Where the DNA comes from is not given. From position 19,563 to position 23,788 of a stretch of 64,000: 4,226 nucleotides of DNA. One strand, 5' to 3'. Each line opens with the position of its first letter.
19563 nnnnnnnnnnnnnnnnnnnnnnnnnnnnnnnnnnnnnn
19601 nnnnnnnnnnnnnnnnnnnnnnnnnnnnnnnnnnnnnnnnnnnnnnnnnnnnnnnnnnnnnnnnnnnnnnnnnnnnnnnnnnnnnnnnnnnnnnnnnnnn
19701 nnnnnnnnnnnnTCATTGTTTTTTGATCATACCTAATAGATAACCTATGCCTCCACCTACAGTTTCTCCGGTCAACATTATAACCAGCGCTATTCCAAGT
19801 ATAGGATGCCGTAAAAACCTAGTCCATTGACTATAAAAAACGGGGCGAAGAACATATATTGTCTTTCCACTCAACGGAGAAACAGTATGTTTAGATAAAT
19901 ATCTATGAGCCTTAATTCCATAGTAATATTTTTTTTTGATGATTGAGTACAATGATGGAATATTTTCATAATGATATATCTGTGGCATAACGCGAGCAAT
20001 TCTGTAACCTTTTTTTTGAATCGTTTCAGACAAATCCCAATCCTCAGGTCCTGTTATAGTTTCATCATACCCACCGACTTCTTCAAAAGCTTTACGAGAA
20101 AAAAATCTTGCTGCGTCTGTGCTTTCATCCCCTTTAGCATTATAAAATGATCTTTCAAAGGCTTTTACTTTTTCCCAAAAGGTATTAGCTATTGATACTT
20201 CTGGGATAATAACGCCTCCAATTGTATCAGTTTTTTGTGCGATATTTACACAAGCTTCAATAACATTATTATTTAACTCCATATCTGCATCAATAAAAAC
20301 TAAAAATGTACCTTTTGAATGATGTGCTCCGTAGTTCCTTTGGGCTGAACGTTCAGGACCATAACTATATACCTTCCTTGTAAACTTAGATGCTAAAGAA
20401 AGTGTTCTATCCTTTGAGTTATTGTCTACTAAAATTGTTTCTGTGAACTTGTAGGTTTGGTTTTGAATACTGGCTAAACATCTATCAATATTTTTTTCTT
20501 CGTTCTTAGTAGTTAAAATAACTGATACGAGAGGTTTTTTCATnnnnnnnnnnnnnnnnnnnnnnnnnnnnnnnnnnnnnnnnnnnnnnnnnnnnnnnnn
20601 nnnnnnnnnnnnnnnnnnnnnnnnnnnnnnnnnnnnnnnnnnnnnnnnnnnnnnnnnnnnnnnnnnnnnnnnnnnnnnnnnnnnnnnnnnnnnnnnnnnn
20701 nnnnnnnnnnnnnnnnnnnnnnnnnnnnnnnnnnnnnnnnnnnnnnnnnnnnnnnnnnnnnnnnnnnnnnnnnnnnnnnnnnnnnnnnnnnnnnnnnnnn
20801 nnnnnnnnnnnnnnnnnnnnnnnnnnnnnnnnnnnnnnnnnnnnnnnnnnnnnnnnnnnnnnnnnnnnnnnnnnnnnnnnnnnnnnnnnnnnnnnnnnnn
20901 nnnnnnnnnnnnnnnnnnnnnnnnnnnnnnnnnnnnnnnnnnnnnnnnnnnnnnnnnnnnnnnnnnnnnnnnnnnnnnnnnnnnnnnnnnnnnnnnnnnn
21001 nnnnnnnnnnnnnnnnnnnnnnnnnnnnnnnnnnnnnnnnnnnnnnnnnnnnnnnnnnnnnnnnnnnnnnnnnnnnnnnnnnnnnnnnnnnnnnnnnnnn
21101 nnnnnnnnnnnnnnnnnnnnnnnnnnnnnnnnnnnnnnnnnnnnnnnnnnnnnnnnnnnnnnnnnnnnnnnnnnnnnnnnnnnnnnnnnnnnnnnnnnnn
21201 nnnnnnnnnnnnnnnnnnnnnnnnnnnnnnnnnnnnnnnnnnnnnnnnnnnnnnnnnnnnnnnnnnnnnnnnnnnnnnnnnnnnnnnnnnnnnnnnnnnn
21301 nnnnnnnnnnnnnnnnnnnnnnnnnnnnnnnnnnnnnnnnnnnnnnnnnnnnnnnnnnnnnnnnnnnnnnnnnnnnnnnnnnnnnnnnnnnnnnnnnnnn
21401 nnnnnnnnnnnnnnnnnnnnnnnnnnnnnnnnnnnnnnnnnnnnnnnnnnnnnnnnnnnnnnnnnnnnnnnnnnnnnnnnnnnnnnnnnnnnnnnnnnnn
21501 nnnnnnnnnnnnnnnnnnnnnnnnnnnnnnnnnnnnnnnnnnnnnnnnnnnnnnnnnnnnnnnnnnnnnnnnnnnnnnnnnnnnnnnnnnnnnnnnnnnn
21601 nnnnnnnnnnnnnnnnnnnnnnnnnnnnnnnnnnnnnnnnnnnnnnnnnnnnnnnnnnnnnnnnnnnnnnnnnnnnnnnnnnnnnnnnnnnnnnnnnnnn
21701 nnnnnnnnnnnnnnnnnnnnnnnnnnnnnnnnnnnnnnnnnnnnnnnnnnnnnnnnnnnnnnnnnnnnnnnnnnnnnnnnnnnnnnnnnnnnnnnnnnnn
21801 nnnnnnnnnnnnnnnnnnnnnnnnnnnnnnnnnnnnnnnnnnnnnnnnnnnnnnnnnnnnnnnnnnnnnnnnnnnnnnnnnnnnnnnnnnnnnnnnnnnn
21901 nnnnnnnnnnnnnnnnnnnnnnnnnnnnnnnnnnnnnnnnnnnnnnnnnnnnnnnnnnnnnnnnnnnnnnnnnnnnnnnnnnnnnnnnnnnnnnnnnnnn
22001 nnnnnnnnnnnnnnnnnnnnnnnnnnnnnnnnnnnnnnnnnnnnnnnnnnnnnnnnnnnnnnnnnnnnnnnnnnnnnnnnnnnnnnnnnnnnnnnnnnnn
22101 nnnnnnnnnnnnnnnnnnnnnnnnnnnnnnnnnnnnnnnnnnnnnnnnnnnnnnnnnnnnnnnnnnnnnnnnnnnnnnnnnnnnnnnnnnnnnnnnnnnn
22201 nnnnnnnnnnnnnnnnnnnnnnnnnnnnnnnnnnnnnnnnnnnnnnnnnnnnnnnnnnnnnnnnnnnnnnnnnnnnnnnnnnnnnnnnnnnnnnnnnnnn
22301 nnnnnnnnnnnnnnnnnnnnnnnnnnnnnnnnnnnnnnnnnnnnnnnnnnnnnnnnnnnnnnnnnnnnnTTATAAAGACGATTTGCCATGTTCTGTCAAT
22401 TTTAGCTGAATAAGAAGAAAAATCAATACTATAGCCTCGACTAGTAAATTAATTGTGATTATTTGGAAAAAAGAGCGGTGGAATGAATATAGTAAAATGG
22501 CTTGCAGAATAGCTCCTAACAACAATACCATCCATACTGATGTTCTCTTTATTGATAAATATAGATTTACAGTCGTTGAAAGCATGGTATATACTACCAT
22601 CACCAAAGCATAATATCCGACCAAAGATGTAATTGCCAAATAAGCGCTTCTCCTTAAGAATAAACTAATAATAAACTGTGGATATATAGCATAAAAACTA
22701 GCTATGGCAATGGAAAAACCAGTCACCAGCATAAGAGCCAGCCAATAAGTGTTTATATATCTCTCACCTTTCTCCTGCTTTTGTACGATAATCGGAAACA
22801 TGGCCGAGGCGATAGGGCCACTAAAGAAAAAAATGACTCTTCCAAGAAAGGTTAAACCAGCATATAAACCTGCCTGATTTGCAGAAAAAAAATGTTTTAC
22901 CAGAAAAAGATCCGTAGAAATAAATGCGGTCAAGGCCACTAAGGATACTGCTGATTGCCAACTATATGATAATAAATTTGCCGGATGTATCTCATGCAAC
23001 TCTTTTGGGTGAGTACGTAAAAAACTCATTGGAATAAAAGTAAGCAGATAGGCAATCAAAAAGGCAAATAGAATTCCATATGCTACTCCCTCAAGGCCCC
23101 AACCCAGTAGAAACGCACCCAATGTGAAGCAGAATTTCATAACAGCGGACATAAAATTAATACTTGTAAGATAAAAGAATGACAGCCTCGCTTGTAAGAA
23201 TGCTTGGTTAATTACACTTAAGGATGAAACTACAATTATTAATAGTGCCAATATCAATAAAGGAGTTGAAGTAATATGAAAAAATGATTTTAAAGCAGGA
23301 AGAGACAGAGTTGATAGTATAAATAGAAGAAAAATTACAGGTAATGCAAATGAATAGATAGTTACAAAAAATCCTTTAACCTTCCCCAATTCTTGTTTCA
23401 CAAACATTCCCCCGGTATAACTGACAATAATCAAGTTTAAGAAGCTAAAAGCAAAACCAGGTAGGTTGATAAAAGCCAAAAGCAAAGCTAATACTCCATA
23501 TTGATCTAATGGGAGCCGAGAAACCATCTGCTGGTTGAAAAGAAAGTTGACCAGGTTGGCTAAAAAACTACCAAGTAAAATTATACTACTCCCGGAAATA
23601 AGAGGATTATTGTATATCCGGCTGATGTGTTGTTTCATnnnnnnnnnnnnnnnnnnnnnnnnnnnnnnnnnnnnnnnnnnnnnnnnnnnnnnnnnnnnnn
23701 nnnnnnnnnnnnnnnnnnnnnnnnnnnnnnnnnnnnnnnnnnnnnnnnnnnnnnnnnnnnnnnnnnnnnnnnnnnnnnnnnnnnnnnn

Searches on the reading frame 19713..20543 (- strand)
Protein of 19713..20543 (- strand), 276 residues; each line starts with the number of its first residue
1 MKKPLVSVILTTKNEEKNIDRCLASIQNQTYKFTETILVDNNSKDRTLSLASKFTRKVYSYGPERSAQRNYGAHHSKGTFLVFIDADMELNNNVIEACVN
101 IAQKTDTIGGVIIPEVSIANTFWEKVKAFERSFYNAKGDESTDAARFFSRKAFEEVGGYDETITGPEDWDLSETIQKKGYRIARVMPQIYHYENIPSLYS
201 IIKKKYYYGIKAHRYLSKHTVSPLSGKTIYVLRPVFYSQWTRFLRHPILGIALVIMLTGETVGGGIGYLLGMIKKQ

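Call 7: search_protein_families(library=pfam, proteins=[window:19713-20543:-], max_evalue=0.01)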
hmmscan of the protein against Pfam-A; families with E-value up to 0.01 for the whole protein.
window:19713-20543:- (276 aa): 5 families
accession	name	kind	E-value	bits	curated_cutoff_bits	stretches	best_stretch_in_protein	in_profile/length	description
PF00535.33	Glycos_transf_2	-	6.4e-25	88.5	23.3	1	7-133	1-132/168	Glycosyl transferase family 2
PF10111.15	Glyco_tranf_2_2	-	1.9e-12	47.7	27.3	2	7-104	1-108/276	Glycosyltransferase like family 2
PF13641.12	Glyco_tranf_2_3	-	4.1e-08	33.9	27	1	6-184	3-203/230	Glycosyltransferase like family 2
PF13632.12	Glyco_trans_2_3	-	4.7e-07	30.2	27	1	82-248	3-168/198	Glycosyl transferase family group 2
PF02709.20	Glyco_transf_7C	-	2.8e-05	24.1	23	1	147-194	25-74/78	N-terminal domain of galactosyltransferase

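Call 35: search_protein_families(library=ncbifam, proteins=[window:19713-20543:-], max_evalue=0.00001)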
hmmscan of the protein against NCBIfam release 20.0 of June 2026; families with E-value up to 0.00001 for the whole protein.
window:19713-20543:- (276 aa): 15 families
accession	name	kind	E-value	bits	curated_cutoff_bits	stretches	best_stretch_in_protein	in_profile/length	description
TIGR04283.1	glyco_like_mftF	equivalog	4e-28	98.5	182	1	6-188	1-181/221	TIGR04283 family arsenosugar biosynthesis glycosyltransferase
NF041875.1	EPS_EpsD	equivalog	3.8e-17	62.7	370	1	6-222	1-237/325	exopolysaccharide biosynthesis glycosyltransferase EpsD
TIGR03965.1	mycofact_glyco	equivalog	3.5e-16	59.1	280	1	4-99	74-176/467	mycofactocin biosynthesis glycosyltransferase MftF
NF007482.0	PRK10073.1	equivalog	9e-12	44.6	423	1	3-106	5-114/334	glycosyltransferase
NF047683.1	TeichurnBiosyTuaG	equivalog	3e-11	43.4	400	1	2-106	4-115/252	teichuronic acid biosynthesis protein TuaG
TIGR03937.1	PgaC_IcaA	equivalog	4.5e-10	39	422.3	1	3-111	44-159/407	poly-beta-1,6-N-acetyl-D-glucosamine synthase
NF050050.1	ProtGlycPglI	equivalog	2.5e-09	36.9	500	1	4-103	2-109/306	GalNAc(5)-diNAcBac-PP-undecaprenol beta-1,3-glucosyltransferase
NF038299.1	EPS_HpsN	equivalog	7.7e-09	34.9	425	1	4-111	1-115/317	hormogonium polysaccharide biosynthesis glycosyltransferase HpsN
NF045692.1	OglycostaseCruG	equivalog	1.5e-08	34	600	1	6-53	43-90/386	2'-O-glycosyltransferase CruG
TIGR03111.1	glyc2_xrt_Gpos1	hypoth_equivalog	9.1e-08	31.3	363.95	1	3-115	48-172/439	TIGR03111 family XrtG-associated glycosyltransferase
NF041394.1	GtaseAglG_Halo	equivalog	1.6e-07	30.9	440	1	6-185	3-200/304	glucosyl-dolichyl phosphate glucuronosyltransferase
NF053739.1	GlytfEpsEBac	equivalog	4e-07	29.3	450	1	4-58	1-55/265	glycosyltransferase EpsE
NF010496.0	PRK13915.1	equivalog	8.6e-07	28.3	262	1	5-88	32-127/307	glucosyl-3-phosphoglycerate synthase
TIGR03469.1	HpnB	hypoth_equivalog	1.1e-06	28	379.25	0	4-57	44-98/386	hopene-associated glycosyltransferase HpnB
NF038302.1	EPS_HpsE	equivalog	4.8e-06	25.8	300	0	7-109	4-118/307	hormogonium polysaccharide biosynthesis glycosyltransferase HpsE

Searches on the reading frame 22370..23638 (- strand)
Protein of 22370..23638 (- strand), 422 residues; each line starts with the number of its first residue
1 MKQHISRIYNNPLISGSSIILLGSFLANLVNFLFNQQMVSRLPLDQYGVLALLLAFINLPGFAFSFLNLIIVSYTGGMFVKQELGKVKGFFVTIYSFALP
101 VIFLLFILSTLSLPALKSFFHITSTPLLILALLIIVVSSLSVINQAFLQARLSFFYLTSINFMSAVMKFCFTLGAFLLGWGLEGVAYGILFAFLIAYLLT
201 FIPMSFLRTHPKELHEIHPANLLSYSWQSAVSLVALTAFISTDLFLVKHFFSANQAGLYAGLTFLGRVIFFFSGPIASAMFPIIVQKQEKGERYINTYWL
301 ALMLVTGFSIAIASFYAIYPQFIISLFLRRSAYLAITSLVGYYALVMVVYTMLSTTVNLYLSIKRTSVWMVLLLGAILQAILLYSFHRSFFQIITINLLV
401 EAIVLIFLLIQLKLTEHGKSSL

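Call 8: search_protein_families(library=pfam, proteins=[window:22370-23638:-], max_evalue=0.01)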
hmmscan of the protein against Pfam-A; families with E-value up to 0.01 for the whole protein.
window:22370-23638:- (422 aa): 1 family
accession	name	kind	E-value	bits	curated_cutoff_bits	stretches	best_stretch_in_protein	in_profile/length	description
PF13440.11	Polysacc_synt_3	-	3.4e-11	43.4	23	1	45-328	9-284/293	Polysaccharide biosynthesis protein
